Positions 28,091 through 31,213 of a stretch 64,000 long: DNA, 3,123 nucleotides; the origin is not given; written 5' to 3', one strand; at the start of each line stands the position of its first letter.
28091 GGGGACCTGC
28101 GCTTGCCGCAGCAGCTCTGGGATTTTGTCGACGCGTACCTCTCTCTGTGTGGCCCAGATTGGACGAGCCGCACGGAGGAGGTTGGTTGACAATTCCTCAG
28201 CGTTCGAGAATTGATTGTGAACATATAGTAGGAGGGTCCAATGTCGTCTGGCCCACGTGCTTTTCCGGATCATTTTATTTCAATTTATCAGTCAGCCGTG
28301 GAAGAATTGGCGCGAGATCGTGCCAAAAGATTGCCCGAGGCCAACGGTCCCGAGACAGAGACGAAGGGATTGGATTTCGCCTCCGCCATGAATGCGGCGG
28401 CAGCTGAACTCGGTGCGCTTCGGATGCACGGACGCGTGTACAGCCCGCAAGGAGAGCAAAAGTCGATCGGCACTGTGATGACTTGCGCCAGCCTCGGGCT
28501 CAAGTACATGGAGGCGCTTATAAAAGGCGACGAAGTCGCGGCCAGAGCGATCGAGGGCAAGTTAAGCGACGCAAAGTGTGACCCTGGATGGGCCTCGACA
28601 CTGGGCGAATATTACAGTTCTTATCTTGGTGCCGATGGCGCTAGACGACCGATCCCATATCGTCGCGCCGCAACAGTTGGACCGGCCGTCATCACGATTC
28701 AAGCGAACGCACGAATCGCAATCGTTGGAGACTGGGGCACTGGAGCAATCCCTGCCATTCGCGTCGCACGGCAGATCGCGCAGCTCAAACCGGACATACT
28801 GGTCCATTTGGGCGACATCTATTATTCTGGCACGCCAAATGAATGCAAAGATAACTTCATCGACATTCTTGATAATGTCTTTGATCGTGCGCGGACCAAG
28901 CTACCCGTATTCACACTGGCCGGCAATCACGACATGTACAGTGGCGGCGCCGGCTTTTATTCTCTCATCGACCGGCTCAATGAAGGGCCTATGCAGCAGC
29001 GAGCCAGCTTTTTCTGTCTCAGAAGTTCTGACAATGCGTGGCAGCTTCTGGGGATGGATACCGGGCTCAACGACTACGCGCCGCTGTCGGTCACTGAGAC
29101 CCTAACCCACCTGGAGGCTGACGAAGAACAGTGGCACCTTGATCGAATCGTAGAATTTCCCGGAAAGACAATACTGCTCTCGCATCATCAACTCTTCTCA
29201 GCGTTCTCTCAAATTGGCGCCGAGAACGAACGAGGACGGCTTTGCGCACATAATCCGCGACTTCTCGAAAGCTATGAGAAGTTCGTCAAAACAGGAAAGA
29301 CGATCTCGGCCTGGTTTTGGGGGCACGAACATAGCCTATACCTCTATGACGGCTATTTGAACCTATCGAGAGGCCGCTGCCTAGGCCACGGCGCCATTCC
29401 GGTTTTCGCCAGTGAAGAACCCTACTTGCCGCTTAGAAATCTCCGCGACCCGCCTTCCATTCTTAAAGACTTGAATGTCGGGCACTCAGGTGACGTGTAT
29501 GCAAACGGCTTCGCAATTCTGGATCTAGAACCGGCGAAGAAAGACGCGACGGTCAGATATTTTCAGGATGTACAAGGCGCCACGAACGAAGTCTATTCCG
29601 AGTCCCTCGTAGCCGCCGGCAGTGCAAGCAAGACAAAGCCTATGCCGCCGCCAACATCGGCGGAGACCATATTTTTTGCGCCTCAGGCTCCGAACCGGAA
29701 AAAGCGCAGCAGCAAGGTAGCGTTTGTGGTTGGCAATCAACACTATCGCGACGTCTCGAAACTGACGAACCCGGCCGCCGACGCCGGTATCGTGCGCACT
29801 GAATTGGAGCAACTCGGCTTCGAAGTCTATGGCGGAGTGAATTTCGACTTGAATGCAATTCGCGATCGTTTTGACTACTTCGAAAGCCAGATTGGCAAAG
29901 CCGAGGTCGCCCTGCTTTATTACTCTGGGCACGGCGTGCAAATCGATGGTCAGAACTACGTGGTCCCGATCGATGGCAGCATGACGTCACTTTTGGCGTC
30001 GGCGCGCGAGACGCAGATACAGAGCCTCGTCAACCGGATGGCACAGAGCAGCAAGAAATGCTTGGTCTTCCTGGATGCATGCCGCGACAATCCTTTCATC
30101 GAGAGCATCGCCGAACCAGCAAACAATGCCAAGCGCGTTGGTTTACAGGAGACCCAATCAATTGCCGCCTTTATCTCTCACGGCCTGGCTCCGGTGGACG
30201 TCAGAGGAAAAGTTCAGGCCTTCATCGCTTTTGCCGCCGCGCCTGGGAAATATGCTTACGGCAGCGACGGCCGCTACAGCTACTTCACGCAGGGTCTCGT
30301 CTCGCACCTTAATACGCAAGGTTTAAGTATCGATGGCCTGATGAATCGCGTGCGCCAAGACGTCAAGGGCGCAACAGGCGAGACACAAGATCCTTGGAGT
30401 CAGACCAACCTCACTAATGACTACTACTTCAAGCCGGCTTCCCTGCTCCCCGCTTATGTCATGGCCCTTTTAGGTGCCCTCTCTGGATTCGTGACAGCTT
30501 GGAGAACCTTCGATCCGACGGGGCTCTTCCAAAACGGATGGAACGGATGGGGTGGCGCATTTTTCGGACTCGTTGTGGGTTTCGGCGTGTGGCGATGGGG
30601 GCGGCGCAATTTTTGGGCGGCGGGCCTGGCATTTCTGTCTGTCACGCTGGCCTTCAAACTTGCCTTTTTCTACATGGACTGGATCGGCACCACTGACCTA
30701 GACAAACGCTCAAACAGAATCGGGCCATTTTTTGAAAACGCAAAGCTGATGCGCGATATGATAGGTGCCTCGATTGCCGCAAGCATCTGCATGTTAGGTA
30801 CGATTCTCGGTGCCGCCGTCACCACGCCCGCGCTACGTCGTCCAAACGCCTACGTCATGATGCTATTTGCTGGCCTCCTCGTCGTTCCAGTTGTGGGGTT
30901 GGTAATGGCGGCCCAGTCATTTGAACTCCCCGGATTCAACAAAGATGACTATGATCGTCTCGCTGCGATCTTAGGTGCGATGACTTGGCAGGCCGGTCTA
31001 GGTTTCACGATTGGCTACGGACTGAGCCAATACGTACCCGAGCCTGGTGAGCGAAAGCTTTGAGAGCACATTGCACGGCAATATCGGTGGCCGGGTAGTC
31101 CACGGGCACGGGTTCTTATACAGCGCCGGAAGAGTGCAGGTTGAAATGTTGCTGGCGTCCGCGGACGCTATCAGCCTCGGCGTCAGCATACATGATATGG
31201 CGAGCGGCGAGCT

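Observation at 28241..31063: Phosphoesterase-caspase-membrane tri-domain protein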

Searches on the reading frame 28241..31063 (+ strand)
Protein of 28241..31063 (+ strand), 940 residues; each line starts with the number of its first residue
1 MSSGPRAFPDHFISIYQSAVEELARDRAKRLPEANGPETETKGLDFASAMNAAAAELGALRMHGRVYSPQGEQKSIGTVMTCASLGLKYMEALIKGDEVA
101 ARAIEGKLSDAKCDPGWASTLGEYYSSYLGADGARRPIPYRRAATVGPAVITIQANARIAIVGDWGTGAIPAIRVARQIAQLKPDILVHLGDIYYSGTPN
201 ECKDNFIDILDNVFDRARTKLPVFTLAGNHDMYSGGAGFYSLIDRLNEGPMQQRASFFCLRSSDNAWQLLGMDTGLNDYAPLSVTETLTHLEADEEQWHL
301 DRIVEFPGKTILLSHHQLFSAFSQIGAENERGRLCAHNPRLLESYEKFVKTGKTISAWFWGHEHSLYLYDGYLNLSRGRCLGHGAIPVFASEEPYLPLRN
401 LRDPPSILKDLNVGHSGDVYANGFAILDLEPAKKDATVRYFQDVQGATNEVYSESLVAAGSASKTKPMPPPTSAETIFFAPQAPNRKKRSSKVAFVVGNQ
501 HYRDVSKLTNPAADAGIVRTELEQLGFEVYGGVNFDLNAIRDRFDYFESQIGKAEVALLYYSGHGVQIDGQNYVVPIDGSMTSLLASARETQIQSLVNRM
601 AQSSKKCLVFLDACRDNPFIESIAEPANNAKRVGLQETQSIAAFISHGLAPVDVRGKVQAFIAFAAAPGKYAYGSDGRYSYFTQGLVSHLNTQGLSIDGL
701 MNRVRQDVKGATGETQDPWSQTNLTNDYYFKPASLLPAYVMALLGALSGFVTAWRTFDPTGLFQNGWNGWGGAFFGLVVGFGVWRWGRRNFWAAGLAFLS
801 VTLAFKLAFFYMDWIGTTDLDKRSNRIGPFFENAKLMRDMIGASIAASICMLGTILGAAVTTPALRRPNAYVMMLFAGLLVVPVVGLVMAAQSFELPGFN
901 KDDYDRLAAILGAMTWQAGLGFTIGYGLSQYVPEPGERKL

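Call 5: search_protein_families(library=pfam, proteins=[window:28241-31063:+], max_evalue=0.01)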
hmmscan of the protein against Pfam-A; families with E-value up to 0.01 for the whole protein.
window:28241-31063:+ (940 aa): 2 families
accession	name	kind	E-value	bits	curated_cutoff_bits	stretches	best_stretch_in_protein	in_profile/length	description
PF00656.27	Peptidase_C14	-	5.1e-34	118.4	21.4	1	492-729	2-233/233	Caspase domain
PF00149.33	Metallophos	-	1.1e-15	59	21.5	1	158-365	2-190/191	Calcineurin-like phosphoesterase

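Call 6: search_protein_families(library=padloc, proteins=[window:28241-31063:+], max_evalue=0.01)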
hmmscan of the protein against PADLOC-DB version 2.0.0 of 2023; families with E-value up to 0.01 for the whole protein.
window:28241-31063:+ (940 aa): 2 families
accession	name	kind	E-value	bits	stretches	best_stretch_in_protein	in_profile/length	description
PDLC02987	caspase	-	7.3e-08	30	1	494-656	5-130/453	-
PDLC04908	PDC-S10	-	0.0017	15.6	1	178-233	24-73/223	-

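Call 7: find_homologous_proteins(query=window:28241-31060:+, max_evalue=0.00001)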
Query window:28241-31060:+ (940 aa): 288 proteins with E <= 0.00001 among 8000 candidates; the best 120 are listed.
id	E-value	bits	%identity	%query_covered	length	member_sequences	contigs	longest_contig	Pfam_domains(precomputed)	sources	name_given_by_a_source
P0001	0.0e+0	1774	86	95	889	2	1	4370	PF00656.28,PF00149.34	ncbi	ncbi:MAG: caspase family protein [Hyphomicrobium sp.]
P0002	0.0e+0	1405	64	100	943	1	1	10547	PF00656.28,PF00149.34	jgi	jgi:hypothetical protein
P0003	0.0e+0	1094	53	99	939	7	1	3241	PF00656.28,PF00149.34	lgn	-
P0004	0.0e+0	1013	50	100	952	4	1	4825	PF00656.28,PF00149.34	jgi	jgi:uncharacterized caspase-like protein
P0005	1.5e-290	985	49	100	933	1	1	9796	PF00656.28,PF00149.34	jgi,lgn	jgi:uncharacterized caspase-like protein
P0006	2.5e-276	937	50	92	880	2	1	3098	PF00656.28,PF00149.34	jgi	jgi:hypothetical protein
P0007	4.6e-267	907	48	99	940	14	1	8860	PF00656.28,PF00149.34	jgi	jgi:uncharacterized caspase-like protein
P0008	4.2e-257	874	47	94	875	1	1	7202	PF00656.28,PF00149.34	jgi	jgi:uncharacterized caspase-like protein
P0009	5.8e-254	863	45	99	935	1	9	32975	PF00656.28,PF00149.34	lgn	-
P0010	4.7e-235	801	48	85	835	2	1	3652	PF00656.28,PF00149.34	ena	-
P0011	9.0e-235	800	51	76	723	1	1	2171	PF00656.28,PF00149.34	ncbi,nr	ncbi:MAG: caspase family protein, partial [Acidobacteriales bacterium]|nr:caspase family protein [Te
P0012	1.3e-189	650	38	99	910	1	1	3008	PF00656.28,PF00149.34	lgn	-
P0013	3.2e-142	494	50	49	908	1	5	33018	PF13365.13,PF00149.34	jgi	jgi:hypothetical protein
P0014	3.9e-140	487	49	48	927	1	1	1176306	PF13365.13,PF00149.34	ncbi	-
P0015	2.9e-137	477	49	49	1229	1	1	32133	PF13365.13,PF00149.34,PF01223.30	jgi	jgi:DNA/RNA endonuclease G (NUC1)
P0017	1.4e-135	472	48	49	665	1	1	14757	PF00149.34,PF01223.30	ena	-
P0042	5.0e-124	433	46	49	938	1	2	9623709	PF13365.13,PF00149.34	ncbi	ncbi:V8-like Glu-specific endopeptidase [Bradyrhizobium diazoefficiens]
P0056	1.6e-112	395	44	49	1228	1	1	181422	PF13365.13,PF00149.34,PF01223.30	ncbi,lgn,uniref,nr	ncbi:DNA/RNA non-specific endonuclease [Bosea sp. BK604]|uniref:DNA/RNA non-specific endonuclease n=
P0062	3.1e-74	269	40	41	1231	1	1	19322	PF00656.28,PF00149.34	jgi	jgi:hypothetical protein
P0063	1.0e-72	264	37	48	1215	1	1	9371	PF00656.28,PF00149.34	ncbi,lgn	-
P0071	2.4e-66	243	45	31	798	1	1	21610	PF13360.14,PF00149.34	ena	-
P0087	1.7e-61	227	39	42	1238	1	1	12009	PF03572.24,PF00149.34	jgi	jgi:C-terminal processing protease CtpA/Prc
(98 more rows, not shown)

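Call 8: search_protein_families(library=ncbifam, proteins=[window:28241-31063:+], max_evalue=0.01)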
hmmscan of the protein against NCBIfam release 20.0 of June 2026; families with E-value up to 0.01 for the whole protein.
window:28241-31063:+ (940 aa): 2 families
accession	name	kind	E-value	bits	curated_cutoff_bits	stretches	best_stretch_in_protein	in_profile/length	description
NF047832.1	caspase_w_EACC1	subfamily_domain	4e-06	26.5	140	1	494-692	3-186/211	caspase, EACC1-associated type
TIGR00619.1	sbcd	subfamily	0.005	16.7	77.65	1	179-244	35-99/252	exonuclease subunit SbcD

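Call 13: search_protein_families(library=pfam, proteins=[P0014, P0015, P0017, P0042, P0056, P0062, P0063, P0071, P0087], max_evalue=0.001)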
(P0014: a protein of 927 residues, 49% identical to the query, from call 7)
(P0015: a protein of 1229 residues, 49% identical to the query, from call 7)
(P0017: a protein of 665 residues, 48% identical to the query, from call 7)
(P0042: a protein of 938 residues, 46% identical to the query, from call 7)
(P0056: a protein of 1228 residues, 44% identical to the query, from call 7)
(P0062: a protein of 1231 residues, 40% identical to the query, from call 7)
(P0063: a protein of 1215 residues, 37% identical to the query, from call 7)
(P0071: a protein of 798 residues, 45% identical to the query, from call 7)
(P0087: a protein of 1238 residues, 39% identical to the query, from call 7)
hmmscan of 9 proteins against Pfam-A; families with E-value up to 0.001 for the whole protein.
P0014 (927 aa): 3 families
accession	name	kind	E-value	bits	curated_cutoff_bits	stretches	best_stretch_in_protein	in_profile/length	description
PF00149.33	Metallophos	-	1.9e-17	64.8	21.5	1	630-837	2-190/191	Calcineurin-like phosphoesterase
PF13365.12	Trypsin_2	-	4.3e-17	63.6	27.6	1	138-312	1-144/144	Trypsin-like peptidase domain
PF00089.32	Trypsin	-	8.8e-05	22.9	20.6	1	131-318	23-199/220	Trypsin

P0015 (1229 aa): 3 families
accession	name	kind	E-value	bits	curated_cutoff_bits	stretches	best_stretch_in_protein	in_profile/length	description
PF01223.29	Endonuclease_NS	-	1.1e-34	120.5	23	1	471-710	13-219/223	DNA/RNA non-specific endonuclease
PF00149.33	Metallophos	-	7.5e-17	62.8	21.5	1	930-1138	2-190/191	Calcineurin-like phosphoesterase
PF13365.12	Trypsin_2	-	5e-16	60.2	27.6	1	128-300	1-142/144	Trypsin-like peptidase domain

P0017 (665 aa): 3 families
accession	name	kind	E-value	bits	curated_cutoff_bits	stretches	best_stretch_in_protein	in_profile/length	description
PF00149.33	Metallophos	-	1.2e-15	58.9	21.5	1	368-575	2-190/191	Calcineurin-like phosphoesterase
PF01223.29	Endonuclease_NS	-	1.2e-14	55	23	1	11-145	98-221/223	DNA/RNA non-specific endonuclease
PF12850.12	Metallophos_2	-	0.00022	21.7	27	1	369-577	3-120/154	Calcineurin-like phosphoesterase superfamily domain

P0042 (938 aa): 2 families
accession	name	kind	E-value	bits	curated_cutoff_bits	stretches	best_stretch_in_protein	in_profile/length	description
PF13365.12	Trypsin_2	-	1.8e-16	61.6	27.6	1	133-307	1-144/144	Trypsin-like peptidase domain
PF00149.33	Metallophos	-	4.1e-12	47.4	21.5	1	642-848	2-190/191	Calcineurin-like phosphoesterase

P0056 (1228 aa): 3 families
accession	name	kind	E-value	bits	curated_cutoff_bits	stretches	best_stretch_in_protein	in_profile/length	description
PF01223.29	Endonuclease_NS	-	1.2e-33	117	23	1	488-694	11-190/223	DNA/RNA non-specific endonuclease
PF13365.12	Trypsin_2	-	4.4e-14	53.9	27.6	1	142-325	1-144/144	Trypsin-like peptidase domain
PF00149.33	Metallophos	-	7.9e-12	46.4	21.5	1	933-1138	2-190/191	Calcineurin-like phosphoesterase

P0062 (1231 aa): 3 families
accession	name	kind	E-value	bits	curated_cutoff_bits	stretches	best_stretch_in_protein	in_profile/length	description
PF00656.27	Peptidase_C14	-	6.1e-20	72.3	21.4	1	73-346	14-221/233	Caspase domain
PF00149.33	Metallophos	-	1.1e-14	55.8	21.5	1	950-1139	2-190/191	Calcineurin-like phosphoesterase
PF16538.11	FlgT_C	-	0.0001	23.1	27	1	378-446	2-76/77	Flagellar assembly protein T, C-terminal domain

P0063 (1215 aa): 2 families
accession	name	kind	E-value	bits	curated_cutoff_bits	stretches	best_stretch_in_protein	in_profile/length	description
PF00656.27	Peptidase_C14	-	4.3e-19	69.5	21.4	1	45-336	3-225/233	Caspase domain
PF00149.33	Metallophos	-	2.4e-13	51.4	21.5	1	932-1121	2-190/191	Calcineurin-like phosphoesterase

P0071 (798 aa): 2 families
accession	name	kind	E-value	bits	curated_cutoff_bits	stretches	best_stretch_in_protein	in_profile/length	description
PF00149.33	Metallophos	-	1.9e-15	58.2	21.5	1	156-366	2-190/191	Calcineurin-like phosphoesterase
PF13360.13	PQQ_2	-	3.8e-12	46.8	27.6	3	471-590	17-139/233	Outer membrane protein assembly factor BamB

P0087 (1238 aa): 3 families
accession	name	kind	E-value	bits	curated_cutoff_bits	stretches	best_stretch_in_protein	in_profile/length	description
PF03572.23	Peptidase_S41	-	1.2e-16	61.2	24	1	428-588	3-127/165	Peptidase family S41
PF00149.33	Metallophos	-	2.5e-16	61.1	21.5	1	963-1147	3-190/191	Calcineurin-like phosphoesterase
PF12850.12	Metallophos_2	-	0.0005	20.6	27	0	964-1153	4-124/154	Calcineurin-like phosphoesterase superfamily domain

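Call 14: find_encoding_contigs(protein=P0009, flank=10000, max_places=3)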
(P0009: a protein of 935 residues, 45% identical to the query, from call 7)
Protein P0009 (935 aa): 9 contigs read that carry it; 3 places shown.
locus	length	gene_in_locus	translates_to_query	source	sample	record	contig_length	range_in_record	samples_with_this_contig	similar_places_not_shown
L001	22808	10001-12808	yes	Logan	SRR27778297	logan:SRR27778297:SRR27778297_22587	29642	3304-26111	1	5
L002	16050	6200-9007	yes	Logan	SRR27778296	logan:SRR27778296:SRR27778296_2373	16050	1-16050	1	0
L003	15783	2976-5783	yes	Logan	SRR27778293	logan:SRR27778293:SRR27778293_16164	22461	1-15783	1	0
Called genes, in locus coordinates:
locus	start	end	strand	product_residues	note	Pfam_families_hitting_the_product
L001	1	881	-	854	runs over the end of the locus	PF13671:AAA_33, PF00149:Metallophos, PF16542:PNKP_ligase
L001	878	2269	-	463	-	PF12623:Hen1_L, PF13489:Methyltransf_23, PF02353:CMAS (weak), PF08241:Methyltransf_11 (weak), PF08242:Methyltransf_12, PF13649:Methyltransf_25, PF13847:Methyltransf_31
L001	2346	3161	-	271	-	PF10127:RlaP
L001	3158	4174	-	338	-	PF01137:RTC, PF05189:RTC_insert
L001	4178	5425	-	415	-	PF01139:RtcB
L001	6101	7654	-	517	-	PF05731:TROVE (faint), PF25045:vWA_Ro60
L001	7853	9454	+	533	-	PF06956:RtcR, PF00158:Sigma54_activat, PF01078:Mg_chelatase (faint), PF13191:AAA_16 (weak), PF14532:Sigma54_activ_2, PF00004:AAA (weak), PF07728:AAA_5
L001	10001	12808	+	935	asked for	PF00149:Metallophos, PF00656:Peptidase_C14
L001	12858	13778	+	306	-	PF25023:TEN_YD-shell (faint)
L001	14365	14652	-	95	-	-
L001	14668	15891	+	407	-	PF19888:DUF6361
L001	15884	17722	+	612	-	-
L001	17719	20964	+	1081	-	PF00270:DEAD (faint), PF00271:Helicase_C (weak)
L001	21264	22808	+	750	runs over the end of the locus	PF01966:HD (weak), PF18019:Cas3_HD (faint), PF00270:DEAD, PF04851:ResIII (weak), PF22590:Cas3-like_C_2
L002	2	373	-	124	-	?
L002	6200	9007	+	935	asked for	PF00149:Metallophos, PF00656:Peptidase_C14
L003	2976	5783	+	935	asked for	PF00149:Metallophos, PF00656:Peptidase_C14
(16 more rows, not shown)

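Call 15: find_encoding_contigs(protein=P0002, flank=10000, max_places=2)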
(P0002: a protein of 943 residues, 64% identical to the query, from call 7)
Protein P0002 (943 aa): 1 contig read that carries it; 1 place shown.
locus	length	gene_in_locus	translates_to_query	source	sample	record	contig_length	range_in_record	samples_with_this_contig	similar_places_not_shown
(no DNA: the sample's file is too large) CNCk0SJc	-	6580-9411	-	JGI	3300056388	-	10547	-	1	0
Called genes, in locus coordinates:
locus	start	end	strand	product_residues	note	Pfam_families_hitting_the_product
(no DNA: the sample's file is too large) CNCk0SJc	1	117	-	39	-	?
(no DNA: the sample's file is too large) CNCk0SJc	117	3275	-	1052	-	PF13271:DUF4062, PF13191:AAA_16, PF20703:nSTAND1 (weak), PF05729:NACHT, PF13401:AAA_22 (weak)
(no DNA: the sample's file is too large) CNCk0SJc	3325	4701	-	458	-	PF01979:Amidohydro_1, PF07969:Amidohydro_3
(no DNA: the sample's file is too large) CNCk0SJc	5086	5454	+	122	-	-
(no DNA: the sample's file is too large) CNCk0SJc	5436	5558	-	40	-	-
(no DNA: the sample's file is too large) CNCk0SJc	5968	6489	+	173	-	PF16117:DUF4833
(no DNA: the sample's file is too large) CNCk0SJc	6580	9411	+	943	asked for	PF00149:Metallophos, PF00656:Peptidase_C14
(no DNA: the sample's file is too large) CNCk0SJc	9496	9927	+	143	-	PF09912:DUF2141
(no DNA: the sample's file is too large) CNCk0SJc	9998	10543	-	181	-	PF13884:Peptidase_S74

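Call 16: find_encoding_contigs(protein=P0005, flank=10000, max_places=2)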
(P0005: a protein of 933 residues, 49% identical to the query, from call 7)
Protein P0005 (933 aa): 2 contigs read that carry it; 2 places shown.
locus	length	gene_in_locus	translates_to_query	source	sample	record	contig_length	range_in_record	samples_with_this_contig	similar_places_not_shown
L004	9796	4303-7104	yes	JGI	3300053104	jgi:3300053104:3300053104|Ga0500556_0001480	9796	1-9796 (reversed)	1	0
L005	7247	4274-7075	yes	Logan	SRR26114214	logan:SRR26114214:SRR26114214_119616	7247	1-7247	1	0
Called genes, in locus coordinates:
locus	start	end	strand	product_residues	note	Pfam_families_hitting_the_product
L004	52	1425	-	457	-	-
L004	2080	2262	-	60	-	-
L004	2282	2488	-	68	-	-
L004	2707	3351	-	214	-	PF04367:DUF502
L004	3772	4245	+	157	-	PF09912:DUF2141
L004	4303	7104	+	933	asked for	PF00149:Metallophos, PF00656:Peptidase_C14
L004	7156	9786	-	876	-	PF00270:DEAD (faint), PF04851:ResIII, PF17757:UvrB_inter, PF27431:UvrB_3rd, PF00271:Helicase_C, PF12344:UvrB, PF02151:UVR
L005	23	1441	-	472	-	-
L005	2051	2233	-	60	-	-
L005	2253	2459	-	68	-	-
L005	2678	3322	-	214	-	PF04367:DUF502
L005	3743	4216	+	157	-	PF09912:DUF2141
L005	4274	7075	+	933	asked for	PF00149:Metallophos, PF00656:Peptidase_C14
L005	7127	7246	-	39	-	?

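Call 17: find_encoding_contigs(protein=P0007, flank=10000, max_places=2)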
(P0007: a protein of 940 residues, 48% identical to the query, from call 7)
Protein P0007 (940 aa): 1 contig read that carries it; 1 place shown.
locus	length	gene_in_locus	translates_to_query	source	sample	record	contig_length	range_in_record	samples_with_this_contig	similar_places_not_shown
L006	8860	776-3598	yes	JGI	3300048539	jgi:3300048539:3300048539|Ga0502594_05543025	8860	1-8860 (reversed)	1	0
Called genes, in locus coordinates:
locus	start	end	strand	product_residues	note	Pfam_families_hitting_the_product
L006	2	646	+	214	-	?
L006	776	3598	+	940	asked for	PF00149:Metallophos, PF00656:Peptidase_C14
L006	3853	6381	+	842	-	PF00989:PAS (faint), PF08448:PAS_4 (faint), PF13188:PAS_8 (faint), PF12860:PAS_7, PF00512:HisKA, PF02518:HATPase_c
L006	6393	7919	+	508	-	PF02367:TsaE, PF01636:APH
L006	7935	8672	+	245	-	PF00483:NTP_transferase, PF12804:NTP_transf_3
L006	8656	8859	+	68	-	?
